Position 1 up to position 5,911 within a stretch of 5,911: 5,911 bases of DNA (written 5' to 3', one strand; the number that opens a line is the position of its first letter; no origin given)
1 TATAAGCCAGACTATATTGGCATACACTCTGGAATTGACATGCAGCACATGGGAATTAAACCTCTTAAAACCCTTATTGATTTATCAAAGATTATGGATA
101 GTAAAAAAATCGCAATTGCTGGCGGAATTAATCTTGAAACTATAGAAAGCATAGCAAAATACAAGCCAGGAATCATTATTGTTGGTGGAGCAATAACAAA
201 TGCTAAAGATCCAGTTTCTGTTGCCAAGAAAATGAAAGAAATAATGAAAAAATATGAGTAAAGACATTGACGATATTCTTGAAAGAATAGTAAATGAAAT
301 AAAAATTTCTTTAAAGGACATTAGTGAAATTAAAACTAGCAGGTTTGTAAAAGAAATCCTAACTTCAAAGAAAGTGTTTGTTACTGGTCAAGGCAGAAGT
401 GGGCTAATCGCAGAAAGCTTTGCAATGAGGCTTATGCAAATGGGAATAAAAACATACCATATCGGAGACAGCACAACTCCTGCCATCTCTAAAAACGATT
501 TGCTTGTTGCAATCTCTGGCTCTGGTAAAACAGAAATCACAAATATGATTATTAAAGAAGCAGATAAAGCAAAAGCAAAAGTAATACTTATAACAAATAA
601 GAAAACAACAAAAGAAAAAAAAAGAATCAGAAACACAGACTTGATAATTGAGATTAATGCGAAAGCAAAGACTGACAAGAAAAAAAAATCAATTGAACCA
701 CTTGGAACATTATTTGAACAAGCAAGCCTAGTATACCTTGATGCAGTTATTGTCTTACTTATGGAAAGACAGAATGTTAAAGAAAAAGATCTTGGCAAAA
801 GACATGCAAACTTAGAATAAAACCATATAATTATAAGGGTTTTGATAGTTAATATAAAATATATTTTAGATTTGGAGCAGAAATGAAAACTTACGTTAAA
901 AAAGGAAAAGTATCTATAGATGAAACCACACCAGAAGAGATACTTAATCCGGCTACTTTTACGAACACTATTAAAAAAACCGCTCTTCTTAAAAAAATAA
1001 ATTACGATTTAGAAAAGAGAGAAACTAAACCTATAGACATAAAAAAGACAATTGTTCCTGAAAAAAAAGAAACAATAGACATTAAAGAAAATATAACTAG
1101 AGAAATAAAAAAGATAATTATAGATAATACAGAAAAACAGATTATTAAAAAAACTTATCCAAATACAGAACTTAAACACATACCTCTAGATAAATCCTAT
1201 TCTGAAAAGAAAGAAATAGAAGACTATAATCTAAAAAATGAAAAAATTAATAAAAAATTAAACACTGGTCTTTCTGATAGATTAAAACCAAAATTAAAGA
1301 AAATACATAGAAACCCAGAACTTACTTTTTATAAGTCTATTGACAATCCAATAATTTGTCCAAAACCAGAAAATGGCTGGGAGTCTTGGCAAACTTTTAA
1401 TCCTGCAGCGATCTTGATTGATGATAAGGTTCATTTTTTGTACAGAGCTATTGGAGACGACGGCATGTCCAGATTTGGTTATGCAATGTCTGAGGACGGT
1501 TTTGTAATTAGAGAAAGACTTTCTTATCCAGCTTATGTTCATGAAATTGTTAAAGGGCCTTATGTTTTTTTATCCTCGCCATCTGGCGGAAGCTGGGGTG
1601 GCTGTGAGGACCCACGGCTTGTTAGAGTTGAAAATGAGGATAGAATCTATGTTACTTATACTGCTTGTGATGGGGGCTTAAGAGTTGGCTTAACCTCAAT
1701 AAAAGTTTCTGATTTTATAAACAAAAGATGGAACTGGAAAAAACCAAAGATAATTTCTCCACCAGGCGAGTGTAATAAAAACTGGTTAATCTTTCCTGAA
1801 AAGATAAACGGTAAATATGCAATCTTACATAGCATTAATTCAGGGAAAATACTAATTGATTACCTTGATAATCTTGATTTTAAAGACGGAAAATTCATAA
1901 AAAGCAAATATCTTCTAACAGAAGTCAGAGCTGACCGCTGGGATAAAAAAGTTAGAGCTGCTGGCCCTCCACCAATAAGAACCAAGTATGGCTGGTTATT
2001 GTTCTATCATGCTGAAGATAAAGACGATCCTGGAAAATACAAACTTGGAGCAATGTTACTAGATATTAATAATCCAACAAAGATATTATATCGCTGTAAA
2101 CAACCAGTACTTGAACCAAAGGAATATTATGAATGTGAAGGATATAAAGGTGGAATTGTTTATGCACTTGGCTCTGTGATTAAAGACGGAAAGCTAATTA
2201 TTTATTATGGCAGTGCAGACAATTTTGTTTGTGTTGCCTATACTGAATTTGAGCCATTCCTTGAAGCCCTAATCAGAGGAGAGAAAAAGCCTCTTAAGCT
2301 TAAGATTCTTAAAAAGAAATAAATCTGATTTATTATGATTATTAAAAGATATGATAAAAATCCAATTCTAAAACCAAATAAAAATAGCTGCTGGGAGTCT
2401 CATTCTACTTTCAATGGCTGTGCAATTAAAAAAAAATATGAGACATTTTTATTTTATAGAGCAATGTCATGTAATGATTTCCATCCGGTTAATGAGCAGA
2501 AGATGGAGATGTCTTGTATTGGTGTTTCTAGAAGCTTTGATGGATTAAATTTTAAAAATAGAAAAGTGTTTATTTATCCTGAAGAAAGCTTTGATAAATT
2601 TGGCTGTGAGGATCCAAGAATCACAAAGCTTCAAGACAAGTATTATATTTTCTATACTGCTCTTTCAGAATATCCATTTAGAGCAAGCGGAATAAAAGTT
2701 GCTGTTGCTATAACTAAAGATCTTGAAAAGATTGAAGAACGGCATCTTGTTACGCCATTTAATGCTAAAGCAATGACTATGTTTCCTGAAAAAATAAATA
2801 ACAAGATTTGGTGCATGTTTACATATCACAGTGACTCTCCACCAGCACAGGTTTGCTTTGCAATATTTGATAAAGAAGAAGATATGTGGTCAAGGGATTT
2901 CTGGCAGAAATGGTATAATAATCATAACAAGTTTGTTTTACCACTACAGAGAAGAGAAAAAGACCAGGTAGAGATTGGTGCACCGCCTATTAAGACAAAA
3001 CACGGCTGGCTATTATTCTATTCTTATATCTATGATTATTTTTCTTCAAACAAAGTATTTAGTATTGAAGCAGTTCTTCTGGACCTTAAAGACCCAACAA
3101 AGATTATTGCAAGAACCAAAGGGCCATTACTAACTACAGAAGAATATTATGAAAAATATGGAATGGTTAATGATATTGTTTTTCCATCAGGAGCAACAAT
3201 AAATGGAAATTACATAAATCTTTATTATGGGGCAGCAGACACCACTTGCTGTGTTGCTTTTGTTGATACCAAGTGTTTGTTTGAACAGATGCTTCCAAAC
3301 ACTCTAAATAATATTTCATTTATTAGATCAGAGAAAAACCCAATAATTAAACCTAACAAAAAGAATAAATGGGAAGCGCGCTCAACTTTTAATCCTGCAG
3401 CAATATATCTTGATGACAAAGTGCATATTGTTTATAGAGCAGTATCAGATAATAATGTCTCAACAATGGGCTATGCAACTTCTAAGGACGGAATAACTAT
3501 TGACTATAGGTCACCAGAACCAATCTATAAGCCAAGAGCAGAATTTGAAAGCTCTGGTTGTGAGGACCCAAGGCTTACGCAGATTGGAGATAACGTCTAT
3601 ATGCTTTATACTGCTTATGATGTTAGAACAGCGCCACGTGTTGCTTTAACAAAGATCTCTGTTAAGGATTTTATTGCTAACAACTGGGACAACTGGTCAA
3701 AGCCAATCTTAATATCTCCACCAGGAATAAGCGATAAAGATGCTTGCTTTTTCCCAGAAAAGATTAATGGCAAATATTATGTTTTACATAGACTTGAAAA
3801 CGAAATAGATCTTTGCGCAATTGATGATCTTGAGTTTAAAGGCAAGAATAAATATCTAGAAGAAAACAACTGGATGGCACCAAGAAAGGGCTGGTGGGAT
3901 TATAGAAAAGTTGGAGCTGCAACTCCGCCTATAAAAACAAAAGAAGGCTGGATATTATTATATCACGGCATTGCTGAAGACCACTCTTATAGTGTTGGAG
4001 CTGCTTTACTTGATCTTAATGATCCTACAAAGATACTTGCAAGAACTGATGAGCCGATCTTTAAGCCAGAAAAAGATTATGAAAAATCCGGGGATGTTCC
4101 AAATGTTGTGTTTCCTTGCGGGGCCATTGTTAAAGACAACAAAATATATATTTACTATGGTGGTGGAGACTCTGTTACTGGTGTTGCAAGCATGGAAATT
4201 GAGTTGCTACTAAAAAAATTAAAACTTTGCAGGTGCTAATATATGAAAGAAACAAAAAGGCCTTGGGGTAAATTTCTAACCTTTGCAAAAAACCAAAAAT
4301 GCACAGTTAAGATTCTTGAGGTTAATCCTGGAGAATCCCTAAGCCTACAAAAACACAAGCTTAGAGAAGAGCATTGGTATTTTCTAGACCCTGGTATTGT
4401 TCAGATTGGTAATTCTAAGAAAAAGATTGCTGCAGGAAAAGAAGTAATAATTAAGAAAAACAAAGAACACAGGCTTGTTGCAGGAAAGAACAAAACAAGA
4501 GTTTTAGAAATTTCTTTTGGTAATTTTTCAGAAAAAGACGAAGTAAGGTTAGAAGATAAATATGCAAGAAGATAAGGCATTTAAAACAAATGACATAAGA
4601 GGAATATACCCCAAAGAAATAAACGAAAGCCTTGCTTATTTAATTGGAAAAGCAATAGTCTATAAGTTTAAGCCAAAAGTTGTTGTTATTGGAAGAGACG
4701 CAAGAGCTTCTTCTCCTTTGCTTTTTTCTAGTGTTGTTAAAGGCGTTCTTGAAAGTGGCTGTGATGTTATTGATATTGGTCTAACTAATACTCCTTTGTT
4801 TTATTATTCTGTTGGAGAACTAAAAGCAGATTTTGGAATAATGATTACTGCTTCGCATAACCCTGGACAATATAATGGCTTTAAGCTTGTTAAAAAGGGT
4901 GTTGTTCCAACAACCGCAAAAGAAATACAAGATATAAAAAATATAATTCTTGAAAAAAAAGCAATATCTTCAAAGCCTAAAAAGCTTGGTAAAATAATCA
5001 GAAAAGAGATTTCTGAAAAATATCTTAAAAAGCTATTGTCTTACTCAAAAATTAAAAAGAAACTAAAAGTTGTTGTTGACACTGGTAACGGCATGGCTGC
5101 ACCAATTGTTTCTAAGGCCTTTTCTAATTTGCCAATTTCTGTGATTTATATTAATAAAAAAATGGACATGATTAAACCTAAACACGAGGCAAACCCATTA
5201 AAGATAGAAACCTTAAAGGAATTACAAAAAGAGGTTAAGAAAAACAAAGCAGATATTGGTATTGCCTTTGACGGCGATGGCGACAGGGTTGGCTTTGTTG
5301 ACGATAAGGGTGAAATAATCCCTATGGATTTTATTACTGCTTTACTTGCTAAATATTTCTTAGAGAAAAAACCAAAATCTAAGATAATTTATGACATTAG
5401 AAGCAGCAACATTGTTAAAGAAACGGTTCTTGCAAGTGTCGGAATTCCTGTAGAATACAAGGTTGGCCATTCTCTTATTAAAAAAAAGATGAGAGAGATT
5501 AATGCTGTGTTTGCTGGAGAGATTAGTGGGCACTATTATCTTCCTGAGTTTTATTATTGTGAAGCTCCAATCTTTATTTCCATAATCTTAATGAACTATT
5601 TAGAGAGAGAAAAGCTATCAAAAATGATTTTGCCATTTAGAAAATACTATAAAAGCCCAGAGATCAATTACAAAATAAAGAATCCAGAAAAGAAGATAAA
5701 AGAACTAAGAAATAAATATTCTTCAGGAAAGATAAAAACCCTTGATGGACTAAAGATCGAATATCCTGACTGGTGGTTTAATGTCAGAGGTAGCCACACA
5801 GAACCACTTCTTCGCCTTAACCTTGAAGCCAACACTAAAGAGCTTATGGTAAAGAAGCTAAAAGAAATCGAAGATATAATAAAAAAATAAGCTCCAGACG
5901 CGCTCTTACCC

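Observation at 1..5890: Gene cluster that would link beta-mannoside phosphorolysis to ribulose-5-phosphate supply (GH130 x3 -> PMM -> PMI -> PHI/HPS)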

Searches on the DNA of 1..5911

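Call 69: search_rna_families(sources=[window, L006], threshold=gathering)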
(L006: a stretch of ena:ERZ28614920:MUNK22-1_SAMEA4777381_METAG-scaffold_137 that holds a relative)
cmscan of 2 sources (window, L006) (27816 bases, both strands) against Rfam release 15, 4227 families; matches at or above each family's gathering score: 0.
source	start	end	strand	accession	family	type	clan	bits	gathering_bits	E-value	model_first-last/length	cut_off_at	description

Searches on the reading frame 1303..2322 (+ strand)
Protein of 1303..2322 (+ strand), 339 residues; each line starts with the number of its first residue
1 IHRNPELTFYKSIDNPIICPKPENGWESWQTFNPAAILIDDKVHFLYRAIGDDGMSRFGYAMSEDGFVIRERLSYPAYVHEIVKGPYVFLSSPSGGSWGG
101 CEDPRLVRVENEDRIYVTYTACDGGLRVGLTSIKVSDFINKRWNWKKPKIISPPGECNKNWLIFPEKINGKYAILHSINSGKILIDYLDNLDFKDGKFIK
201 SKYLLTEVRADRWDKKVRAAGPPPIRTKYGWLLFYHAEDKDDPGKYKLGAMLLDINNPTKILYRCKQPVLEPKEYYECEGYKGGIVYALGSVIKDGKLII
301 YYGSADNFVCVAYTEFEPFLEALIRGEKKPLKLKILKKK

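Call 27: search_solved_structures(query=window:1303-2322:+, show_alignments=4)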
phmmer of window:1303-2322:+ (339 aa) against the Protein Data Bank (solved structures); distinct sequences matched with E-value up to 0.001: 18.
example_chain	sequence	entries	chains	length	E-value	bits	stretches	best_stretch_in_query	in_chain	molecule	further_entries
9fj8_A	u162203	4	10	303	1.9e-43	152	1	13-317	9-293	1,2-beta-oligomannan phosphorylase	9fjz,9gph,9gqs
7fip_A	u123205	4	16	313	2.1e-35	125.5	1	14-317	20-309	Beta-1,2-mannobiose phosphorylase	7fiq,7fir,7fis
9erh_A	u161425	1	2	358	4.1e-29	104.9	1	100-321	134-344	Uhgb_MS mannoside synthase from an unknown human gut bacterium in complex with 1,2-beta-ma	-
9erg_A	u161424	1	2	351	4.2e-29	104.8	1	100-321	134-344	Uhgb_MS mannoside synthase from an unknown human gut bacterium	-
9eqq_A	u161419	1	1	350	4.3e-29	104.8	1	100-321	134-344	Uhgb_MS mannoside synthase from an unknown human gut bacterium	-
5b0p_A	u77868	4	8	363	1.9e-27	99.4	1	100-310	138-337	Lin0857 protein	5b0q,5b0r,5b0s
1vkd_A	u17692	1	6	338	2.7e-26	95.6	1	102-321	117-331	conserved hypothetical protein TM1225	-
4onz_A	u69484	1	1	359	1.1e-25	93.6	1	18-314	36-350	putative glycoside hydrolase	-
3taw_A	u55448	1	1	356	3.1e-24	88.8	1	11-315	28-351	Hypothetical glycoside hydrolase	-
5ayd_A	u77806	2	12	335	4.2e-24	88.4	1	95-319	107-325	Beta-1,4-mannooligosaccharide phosphorylase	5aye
3r67_A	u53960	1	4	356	1e-21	80.5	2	182-319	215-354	putative Glycosidase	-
5a7v_B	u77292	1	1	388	6.5e-20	74.6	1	16-312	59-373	PUTATIVE GLYCOSIDASE PH117-RELATED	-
5a7v_A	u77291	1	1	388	6.5e-20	74.6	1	16-312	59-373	PUTATIVE GLYCOSIDASE PH117-RELATED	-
4udk_E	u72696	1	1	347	1.1e-19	73.8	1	93-317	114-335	UHGB_MP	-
4udg_A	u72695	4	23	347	1.1e-19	73.8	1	93-317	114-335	UHGB_MP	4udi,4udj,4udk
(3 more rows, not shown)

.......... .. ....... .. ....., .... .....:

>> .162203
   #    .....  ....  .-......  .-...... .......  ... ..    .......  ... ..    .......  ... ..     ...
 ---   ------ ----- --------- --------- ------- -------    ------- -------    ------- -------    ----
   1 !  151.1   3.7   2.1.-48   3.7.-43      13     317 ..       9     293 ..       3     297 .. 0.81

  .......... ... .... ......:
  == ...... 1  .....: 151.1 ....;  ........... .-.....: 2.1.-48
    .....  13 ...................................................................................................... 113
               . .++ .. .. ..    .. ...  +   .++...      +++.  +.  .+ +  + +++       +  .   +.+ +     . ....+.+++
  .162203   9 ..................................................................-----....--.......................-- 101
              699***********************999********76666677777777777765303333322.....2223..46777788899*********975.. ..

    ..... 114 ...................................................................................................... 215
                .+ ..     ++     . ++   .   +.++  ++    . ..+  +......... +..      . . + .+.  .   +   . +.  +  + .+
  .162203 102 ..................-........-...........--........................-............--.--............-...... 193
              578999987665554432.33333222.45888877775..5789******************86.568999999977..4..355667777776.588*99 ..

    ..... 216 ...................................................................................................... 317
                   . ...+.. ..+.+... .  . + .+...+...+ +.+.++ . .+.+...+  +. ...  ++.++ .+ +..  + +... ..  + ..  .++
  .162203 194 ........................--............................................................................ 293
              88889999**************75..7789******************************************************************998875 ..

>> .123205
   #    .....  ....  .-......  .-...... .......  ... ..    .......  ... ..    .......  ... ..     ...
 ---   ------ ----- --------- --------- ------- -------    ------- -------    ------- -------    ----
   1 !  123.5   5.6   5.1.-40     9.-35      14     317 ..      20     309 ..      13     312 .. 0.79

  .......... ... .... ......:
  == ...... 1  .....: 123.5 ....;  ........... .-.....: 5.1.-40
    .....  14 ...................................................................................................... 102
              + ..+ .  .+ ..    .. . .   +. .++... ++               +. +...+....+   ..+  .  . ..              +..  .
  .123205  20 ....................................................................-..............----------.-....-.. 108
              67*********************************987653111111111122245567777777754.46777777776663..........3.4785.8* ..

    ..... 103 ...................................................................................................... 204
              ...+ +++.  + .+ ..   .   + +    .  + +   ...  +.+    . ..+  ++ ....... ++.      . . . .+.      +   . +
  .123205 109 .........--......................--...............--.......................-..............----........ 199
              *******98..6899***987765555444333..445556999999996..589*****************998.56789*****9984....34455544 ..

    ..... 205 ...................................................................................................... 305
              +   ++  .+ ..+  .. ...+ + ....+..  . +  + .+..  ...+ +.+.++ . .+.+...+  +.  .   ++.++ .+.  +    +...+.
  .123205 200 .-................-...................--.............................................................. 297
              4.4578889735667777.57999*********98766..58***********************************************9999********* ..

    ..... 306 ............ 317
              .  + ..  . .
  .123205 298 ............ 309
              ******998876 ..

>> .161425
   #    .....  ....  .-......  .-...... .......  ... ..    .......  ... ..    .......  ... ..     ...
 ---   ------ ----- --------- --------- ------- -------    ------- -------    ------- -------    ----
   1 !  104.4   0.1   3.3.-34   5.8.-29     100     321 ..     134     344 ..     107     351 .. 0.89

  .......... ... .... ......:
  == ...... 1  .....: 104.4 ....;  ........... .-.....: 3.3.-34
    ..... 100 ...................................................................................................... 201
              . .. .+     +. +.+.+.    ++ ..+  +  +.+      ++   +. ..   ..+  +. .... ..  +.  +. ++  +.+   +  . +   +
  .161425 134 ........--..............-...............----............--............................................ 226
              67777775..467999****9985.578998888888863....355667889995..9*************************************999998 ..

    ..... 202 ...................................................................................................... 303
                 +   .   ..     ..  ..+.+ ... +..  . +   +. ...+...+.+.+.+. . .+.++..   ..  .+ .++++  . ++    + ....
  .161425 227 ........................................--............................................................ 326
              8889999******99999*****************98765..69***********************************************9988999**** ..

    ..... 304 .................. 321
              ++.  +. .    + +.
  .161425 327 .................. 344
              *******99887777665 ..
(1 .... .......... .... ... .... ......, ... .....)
